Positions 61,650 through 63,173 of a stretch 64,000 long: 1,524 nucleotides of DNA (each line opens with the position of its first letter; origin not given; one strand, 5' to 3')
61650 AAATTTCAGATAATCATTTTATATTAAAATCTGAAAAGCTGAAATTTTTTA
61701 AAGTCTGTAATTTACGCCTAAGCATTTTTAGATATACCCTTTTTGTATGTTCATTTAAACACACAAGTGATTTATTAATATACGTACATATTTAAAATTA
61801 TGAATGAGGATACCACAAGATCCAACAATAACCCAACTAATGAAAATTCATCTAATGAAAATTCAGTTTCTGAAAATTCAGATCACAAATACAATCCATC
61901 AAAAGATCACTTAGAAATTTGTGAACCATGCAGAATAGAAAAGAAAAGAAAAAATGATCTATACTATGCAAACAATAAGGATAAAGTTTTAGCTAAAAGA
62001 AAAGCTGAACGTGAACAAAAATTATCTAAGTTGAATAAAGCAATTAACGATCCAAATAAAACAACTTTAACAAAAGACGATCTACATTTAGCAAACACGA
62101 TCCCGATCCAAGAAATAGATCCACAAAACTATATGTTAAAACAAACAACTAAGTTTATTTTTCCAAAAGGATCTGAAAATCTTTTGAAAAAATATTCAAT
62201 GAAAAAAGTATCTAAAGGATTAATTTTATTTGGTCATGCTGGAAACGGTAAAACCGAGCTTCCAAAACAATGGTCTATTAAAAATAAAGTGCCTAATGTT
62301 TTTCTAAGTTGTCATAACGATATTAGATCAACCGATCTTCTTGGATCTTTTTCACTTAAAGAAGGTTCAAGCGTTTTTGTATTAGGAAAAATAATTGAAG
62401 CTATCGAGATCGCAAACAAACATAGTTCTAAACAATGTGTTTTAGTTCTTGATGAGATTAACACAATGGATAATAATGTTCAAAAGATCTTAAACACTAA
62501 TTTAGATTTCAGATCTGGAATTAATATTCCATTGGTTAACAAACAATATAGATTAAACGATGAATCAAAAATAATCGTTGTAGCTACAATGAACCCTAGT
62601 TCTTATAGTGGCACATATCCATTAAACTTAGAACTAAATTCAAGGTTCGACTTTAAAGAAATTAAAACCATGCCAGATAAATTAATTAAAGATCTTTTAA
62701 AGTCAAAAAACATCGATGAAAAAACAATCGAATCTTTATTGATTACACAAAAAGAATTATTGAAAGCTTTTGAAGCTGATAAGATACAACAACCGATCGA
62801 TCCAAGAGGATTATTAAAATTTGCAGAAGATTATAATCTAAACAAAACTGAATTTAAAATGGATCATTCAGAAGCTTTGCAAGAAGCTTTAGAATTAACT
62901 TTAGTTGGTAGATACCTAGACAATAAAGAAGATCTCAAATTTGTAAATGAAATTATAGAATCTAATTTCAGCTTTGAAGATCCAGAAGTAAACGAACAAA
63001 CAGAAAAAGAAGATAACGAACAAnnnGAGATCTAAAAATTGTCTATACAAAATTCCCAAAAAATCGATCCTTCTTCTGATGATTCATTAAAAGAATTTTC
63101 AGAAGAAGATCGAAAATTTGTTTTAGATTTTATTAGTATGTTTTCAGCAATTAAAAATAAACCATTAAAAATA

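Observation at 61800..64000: AAA_5 (MoxR/McrB-like) ATPase followed by an HExxH protein with acidic repeat tail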

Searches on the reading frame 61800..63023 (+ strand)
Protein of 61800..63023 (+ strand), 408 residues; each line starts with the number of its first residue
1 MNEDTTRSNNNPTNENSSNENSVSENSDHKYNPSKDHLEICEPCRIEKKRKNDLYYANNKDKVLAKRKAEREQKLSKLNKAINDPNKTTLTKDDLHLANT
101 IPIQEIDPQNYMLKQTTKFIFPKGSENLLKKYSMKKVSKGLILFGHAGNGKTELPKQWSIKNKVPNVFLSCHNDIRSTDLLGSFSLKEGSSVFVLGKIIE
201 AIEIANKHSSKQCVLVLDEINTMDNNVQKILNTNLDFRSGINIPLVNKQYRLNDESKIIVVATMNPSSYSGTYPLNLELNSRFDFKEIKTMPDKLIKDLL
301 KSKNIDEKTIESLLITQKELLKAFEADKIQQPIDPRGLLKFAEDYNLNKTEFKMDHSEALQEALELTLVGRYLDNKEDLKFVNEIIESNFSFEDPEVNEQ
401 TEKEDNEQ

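Call 8: search_protein_families(library=pfam, proteins=[window:61800-63023:+], max_evalue=0.1)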
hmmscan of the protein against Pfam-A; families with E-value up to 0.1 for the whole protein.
window:61800-63023:+ (408 aa): 6 families
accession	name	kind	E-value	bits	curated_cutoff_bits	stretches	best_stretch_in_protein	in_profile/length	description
PF07728.20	AAA_5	-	5.2e-15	56.1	22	1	141-283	2-139/139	AAA domain (dynein-related subfamily)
PF07726.17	AAA_3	-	2.3e-05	24.7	27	1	143-283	4-129/131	ATPase family associated with various cellular activities (AAA)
PF00004.35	AAA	-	0.00041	21.2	21.2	1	141-285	1-125/131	ATPase family associated with various cellular activities (AAA)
PF01078.27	Mg_chelatase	-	0.0046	16.8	20.3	1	210-268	105-160/207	Magnesium chelatase, subunit ChlI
PF12844.13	HTH_19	-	0.011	16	30.2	1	294-353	2-59/64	Helix-turn-helix domain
PF13401.12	AAA_22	-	0.023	15.4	27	1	141-245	8-118/130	AAA domain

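Call 9: search_protein_families(library=phrogs, proteins=[window:61800-63023:+], max_evalue=0.1)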
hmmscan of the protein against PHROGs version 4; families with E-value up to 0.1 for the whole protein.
window:61800-63023:+ (408 aa): 7 families
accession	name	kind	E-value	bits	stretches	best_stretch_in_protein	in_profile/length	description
phrog_249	-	moron, auxiliary metabolic gene and host takeover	7.5e-25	89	1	49-352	54-336/380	porphyrin biosynthesis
phrog_16448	-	other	2e-12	47.2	1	138-349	449-643/680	ATPase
phrog_1297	-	other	2.9e-10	40.7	1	135-360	22-239/356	ATPase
phrog_5424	-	other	1.8e-07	31.2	1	143-228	285-363/527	ATPase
phrog_168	-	DNA, RNA and nucleotide metabolism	2.2e-06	28.6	1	117-289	21-155/314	clamp loader of DNA polymerase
phrog_16925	-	unknown function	0.045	14.9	0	49-112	19-82/151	-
phrog_29395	-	unknown function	0.054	13.4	0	164-271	220-328/531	-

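Call 13: find_encoding_contigs(protein=window:61800-63023:+, flank=10000, max_places=6)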
Protein window:61800-63023:+ (408 aa): no gene with exactly this product is on record in the collection.

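Call 23: find_homologous_proteins(query=window:61800-63023:+, max_evalue=0.001)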
Query window:61800-63023:+ (408 aa): 18 proteins with E <= 0.001 among 5761 candidates.
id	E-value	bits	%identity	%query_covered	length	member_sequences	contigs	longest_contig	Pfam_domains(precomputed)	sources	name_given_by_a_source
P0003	2.7e-261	884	100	100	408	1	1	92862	PF07726.18,PF07728.21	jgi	-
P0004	4.4e-240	814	92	100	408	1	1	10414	PF07726.18,PF07728.21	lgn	-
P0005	4.8e-185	633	76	93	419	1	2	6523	PF07728.21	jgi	-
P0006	2.0e-183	628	71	99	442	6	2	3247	PF07728.21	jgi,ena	-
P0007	3.7e-178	611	74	92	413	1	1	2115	PF07728.21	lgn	-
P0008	1.6e-175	602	74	97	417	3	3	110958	PF07728.21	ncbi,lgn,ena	-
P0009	2.1e-168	579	71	95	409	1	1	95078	PF07728.21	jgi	-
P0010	7.3e-145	501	63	94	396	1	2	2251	PF07726.18,PF00004.36,PF13401.13,PF07728.21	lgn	-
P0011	1.0e-136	474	60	95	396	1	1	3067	PF13401.13,PF07728.21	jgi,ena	-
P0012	6.2e-130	452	57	96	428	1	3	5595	PF07728.21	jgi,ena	-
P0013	1.3e-124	434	57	93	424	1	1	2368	PF00004.36,PF07728.21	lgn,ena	-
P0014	6.8e-122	425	56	93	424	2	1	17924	PF07728.21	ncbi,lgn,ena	-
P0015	2.7e-118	414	53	92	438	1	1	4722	PF07728.21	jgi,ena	-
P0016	2.5e-115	404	54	93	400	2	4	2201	PF07728.21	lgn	-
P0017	5.1e-100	353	50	93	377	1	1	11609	PF07726.18,PF00004.36,PF13401.13,PF07728.21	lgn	-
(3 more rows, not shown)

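Call 24: find_encoding_contigs(protein=P0003, flank=10000)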
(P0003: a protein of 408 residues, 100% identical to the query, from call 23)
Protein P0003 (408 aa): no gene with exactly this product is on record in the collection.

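Call 25: find_encoding_contigs(protein=P0008, flank=10000)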
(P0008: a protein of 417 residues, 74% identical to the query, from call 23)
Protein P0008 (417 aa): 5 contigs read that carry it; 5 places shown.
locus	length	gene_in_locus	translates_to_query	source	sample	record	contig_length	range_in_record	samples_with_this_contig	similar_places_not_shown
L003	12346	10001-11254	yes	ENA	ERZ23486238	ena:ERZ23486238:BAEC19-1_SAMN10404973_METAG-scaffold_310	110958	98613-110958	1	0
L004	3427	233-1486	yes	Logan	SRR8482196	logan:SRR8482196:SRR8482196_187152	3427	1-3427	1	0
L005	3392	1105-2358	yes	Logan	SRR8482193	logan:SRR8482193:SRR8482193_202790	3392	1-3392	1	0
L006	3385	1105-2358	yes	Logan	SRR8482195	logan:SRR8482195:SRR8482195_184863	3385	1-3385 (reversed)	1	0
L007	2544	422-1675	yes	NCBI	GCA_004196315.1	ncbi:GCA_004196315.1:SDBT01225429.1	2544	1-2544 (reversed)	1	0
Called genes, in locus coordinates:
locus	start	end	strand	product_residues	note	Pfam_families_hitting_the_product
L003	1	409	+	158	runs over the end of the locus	-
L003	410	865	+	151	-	-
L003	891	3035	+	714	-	PF01555:N6_N4_Mtase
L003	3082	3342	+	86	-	-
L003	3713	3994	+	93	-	-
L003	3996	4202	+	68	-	-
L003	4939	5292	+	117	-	-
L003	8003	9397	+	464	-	PF05673:DUF815 (weak), PF20720:nSTAND3, PF25199:nSTAND_NTPase5 (weak)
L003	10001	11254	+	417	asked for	PF07728:AAA_5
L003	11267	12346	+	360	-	?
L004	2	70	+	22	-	?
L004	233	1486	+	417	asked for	PF07728:AAA_5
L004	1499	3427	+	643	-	?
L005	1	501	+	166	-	?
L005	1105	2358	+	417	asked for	PF07728:AAA_5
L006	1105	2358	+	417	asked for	PF07728:AAA_5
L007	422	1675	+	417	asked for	PF07728:AAA_5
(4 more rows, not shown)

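Call 27: find_encoding_contigs(protein=P0009, flank=10000)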
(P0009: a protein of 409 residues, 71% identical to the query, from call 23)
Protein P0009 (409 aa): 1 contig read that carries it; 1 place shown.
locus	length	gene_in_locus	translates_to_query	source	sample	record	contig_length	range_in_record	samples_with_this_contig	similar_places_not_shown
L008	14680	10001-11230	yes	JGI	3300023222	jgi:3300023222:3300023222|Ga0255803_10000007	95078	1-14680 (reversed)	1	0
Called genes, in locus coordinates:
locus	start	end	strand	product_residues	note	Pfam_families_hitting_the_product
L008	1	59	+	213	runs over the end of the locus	PF00145:DNA_methylase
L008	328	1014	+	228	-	PF00149:Metallophos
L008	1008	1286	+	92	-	-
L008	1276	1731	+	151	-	-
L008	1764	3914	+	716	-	PF01555:N6_N4_Mtase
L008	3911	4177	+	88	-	-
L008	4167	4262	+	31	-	-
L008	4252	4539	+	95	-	-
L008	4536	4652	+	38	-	-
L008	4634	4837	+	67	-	-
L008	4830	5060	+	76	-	-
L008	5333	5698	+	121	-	-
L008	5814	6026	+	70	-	-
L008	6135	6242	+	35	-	-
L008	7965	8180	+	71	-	-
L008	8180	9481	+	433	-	PF05673:DUF815 (weak), PF20720:nSTAND3, PF25199:nSTAND_NTPase5 (weak), PF13401:AAA_22 (faint)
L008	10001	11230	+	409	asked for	PF07728:AAA_5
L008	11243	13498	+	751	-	-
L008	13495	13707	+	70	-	-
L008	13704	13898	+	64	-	-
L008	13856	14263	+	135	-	-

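Call 28: find_encoding_contigs(protein=P0014, flank=10000)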
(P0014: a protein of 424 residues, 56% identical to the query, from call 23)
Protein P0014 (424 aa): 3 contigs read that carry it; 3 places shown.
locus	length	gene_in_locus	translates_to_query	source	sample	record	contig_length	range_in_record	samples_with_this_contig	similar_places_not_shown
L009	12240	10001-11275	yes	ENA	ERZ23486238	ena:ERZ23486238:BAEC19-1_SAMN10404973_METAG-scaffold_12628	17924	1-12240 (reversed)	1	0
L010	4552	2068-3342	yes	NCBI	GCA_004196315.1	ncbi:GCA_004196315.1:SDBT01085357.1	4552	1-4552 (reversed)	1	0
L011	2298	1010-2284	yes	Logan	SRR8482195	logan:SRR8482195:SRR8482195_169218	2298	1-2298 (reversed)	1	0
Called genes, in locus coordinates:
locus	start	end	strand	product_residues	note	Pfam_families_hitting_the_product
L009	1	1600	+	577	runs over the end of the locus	PF01935:DUF87 (weak), PF14947:HTH_45 (faint)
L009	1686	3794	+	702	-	PF01555:N6_N4_Mtase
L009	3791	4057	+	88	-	-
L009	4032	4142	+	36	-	-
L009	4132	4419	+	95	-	-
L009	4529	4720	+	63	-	-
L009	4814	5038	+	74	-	-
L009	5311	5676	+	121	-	-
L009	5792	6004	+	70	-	-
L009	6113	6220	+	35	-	-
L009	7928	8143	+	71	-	-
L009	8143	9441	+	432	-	PF05673:DUF815 (weak), PF20720:nSTAND3, PF25199:nSTAND_NTPase5, PF13401:AAA_22 (faint)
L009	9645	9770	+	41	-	-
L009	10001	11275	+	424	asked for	PF07728:AAA_5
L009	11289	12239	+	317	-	?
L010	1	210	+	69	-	?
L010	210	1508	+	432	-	PF05673:DUF815 (weak), PF20720:nSTAND3, PF25199:nSTAND_NTPase5, PF13401:AAA_22 (faint)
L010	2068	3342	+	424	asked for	PF07728:AAA_5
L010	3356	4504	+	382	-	-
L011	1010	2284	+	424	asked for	PF07728:AAA_5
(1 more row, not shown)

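Call 30: search_protein_families(library=pfam, proteins=[L008:11243-13495:+, L004:1499-3427:+, L010:3356-4501:+], max_evalue=1)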
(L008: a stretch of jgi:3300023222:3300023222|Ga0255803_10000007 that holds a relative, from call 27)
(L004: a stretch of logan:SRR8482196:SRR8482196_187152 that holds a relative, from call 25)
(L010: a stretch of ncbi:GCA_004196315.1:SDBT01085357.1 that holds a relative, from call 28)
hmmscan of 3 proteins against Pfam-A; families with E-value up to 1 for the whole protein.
L008:11243-13495:+ (751 aa): 0 families

L004:1499-3427:+ (643 aa): 1 family
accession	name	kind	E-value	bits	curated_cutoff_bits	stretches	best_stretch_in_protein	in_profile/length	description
PF04547.17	Anoctamin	-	0.19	11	28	1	204-256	259-316/460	Calcium-activated chloride channel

L010:3356-4501:+ (382 aa): 0 families

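Call 31: search_protein_families(library=phrogs, proteins=[L008:11243-13495:+, L004:1499-3427:+], max_evalue=0.1)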
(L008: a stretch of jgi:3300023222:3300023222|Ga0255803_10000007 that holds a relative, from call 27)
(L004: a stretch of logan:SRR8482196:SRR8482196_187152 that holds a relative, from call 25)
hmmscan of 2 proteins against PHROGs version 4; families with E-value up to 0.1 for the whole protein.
L008:11243-13495:+ (751 aa): 1 family
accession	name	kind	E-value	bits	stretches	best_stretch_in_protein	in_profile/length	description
phrog_1576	-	unknown function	7e-07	29.3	1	223-629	217-581/729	-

L004:1499-3427:+ (643 aa): 1 family
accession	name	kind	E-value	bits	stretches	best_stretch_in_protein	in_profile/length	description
phrog_1576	-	unknown function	1.2e-07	31.8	1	226-618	220-574/729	-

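Call 33: search_protein_families(library=ncbifam, proteins=[window:61800-63023:+], max_evalue=10)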
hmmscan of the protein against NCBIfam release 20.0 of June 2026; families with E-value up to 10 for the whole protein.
window:61800-63023:+ (408 aa): 3 families
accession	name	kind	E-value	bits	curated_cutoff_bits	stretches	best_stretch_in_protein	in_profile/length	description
NF005992.0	PRK08116.1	subfamily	3.4e-05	23.1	189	1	26-154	4-130/269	hypothetical protein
TIGR02640.1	gas_vesic_GvpN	equivalog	0.00047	19.8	266.8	1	136-192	19-75/262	gas vesicle protein GvpN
NF008004.0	PRK10733.1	equivalog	0.0045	15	1008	1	135-293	182-323/644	ATP-dependent zinc metalloprotease FtsH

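Call 41: find_homologous_proteins(query=L008:12467-13495:+, max_evalue=0.001)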
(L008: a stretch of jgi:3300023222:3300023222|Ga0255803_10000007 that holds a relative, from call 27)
Query L008:12467-13495:+ (343 aa): 4 proteins with E <= 0.001 among 4463 candidates.
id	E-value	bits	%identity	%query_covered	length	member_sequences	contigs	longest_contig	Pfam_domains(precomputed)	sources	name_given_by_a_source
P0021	2.5e-96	341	66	71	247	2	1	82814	-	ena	-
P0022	3.7e-90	321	64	68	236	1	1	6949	-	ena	-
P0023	1.8e-89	319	60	73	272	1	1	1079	-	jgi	-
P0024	1.7e-87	312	69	61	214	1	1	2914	-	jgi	-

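Call 43: find_encoding_contigs(protein=P0021, flank=10000)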
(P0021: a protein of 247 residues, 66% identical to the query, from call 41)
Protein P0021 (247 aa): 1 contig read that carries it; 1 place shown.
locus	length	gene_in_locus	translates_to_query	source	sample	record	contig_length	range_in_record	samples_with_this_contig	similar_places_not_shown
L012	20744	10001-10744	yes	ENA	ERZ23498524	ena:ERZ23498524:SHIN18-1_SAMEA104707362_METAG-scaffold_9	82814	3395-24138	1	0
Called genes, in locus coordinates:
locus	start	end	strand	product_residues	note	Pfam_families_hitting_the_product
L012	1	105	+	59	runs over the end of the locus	-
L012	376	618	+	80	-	-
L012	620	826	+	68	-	-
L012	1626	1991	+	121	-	-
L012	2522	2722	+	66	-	-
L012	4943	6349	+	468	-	-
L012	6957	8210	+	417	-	PF07728:AAA_5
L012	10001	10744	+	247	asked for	-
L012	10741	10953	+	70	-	-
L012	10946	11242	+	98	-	-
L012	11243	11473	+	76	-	-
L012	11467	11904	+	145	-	-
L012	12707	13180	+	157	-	-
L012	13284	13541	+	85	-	-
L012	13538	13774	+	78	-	-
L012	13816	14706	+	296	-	-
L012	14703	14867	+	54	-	-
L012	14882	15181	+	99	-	-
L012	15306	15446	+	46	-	-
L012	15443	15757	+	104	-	PF22289:DmmA-like_C (faint)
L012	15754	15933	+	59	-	-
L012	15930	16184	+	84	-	-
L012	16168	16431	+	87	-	PF14192:DUF4314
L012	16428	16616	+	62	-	-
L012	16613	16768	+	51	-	-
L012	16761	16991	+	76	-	-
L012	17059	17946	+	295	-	PF02735:Ku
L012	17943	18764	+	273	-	PF01068:DNA_ligase_A_M, PF01331:mRNA_cap_enzyme (faint), PF09414:RNA_ligase (weak)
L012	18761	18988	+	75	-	-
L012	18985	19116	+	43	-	-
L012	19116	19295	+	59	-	-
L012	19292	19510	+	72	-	-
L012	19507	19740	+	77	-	-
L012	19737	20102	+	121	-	-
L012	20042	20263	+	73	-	-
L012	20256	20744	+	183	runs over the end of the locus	-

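Call 49: search_solved_structures(query=window:61800-63023:+, max_evalue=0.001)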
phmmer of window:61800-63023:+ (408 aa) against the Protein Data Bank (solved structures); distinct sequences matched with E-value up to 0.001: 1.
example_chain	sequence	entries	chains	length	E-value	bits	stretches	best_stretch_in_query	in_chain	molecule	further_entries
9qh4_A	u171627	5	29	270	0.00018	24.1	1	119-282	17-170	Protein NorQ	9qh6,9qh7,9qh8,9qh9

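Call 50: search_solved_structures(query=A3, max_evalue=1, show_alignments=2)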
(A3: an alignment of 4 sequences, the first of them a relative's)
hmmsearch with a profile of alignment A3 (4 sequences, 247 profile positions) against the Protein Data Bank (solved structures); distinct sequences matched with E-value up to 1: 13.
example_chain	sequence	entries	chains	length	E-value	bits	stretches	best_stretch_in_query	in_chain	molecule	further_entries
7w6b_A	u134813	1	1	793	0.00099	21.8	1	57-121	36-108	von Willebrand factor type A domain protein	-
4f1j_A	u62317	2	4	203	0.027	17.1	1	145-215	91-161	Thrombospondin related anonymous protein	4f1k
4hqk_A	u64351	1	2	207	0.043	16.4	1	146-215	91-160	Thrombospondin-related anonymous protein, TRAP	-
9no5_A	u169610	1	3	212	0.045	16.3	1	64-124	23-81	Putative secreted protein, hemolysin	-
4hqf_A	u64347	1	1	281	0.061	15.9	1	145-214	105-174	Thrombospondin-related anonymous protein, TRAP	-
3d72_A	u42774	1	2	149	0.37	13.3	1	88-121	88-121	Vivid PAS protein VVD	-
2pd8_A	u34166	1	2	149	0.37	13.3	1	88-121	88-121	Vivid PAS protein VVD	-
2pd7_A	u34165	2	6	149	0.37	13.3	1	88-121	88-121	Vivid PAS protein VVD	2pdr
6cny_A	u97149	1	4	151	0.38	13.3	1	88-121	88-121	Vivid PAS protein VVD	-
3hjk_A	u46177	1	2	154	0.39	13.3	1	88-121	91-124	Vivid PAS protein VVD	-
3hji_A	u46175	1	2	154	0.39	13.3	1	88-121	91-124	Vivid PAS protein VVD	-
3is2_A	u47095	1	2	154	0.39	13.2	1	88-121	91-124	Vivid PAS protein VVD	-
5a8j_A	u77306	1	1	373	0.6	12.6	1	62-130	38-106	VWA2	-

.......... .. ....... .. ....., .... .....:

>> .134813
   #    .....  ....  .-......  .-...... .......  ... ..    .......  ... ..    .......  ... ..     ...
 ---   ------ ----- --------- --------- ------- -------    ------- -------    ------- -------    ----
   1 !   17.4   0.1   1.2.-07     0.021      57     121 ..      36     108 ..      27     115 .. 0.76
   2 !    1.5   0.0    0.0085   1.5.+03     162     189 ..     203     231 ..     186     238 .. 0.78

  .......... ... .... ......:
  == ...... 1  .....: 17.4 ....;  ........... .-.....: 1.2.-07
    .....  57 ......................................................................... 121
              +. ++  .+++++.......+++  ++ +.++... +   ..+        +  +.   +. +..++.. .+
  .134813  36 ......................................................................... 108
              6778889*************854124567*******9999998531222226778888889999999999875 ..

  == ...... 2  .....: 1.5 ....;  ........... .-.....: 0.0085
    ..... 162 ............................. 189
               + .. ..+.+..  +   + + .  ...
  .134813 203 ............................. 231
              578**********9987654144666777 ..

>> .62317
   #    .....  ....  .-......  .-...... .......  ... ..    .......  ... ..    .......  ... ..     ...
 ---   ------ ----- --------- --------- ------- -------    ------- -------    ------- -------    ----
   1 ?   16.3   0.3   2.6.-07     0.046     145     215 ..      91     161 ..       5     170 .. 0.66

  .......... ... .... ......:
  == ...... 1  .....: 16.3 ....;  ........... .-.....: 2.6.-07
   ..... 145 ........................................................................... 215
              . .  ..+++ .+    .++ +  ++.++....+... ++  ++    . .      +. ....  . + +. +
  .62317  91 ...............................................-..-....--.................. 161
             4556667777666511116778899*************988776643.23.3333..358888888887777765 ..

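Call 55: predict_structure(alignment_id=A3)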
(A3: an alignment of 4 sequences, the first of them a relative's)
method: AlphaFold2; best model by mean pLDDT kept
length: 272 residues; sequences in the alignment: 4
mean_pLDDT: 62.5   pTM: 0.62
mean pLDDT of the five models: 62.5, 58.2, 51.3, 51.1, 44.8
residues with pLDDT >= 90: 0; 70-90: 139; 50-70: 59; < 50: 74
segments of 3 or more residues with pLDDT < 50: 1-51, 72-85, 270-272
pLDDT, mean of each block of 10 residues (from residue 1): 29 30 31 35 37 52 52 39 51 77 68 77 74 78 72 79 66 80 83 82 75 83 78 82 77 52 56 40
secondary structure, 60 per line:
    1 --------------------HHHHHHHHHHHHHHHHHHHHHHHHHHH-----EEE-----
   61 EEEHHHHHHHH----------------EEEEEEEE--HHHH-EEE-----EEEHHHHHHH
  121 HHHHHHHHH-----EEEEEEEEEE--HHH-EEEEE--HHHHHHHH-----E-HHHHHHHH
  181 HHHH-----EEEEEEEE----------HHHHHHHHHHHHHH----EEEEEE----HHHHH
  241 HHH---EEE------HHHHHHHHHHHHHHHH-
elements in order: H21-47 E53-55 E61-63 H64-71 E88-95 H98-101 E103-105 E111-113 H114-129 E135-144 E151-155 H158-165 H173-184 E190-197 H208-221 E226-231 H236-243 E247-249 H256-271
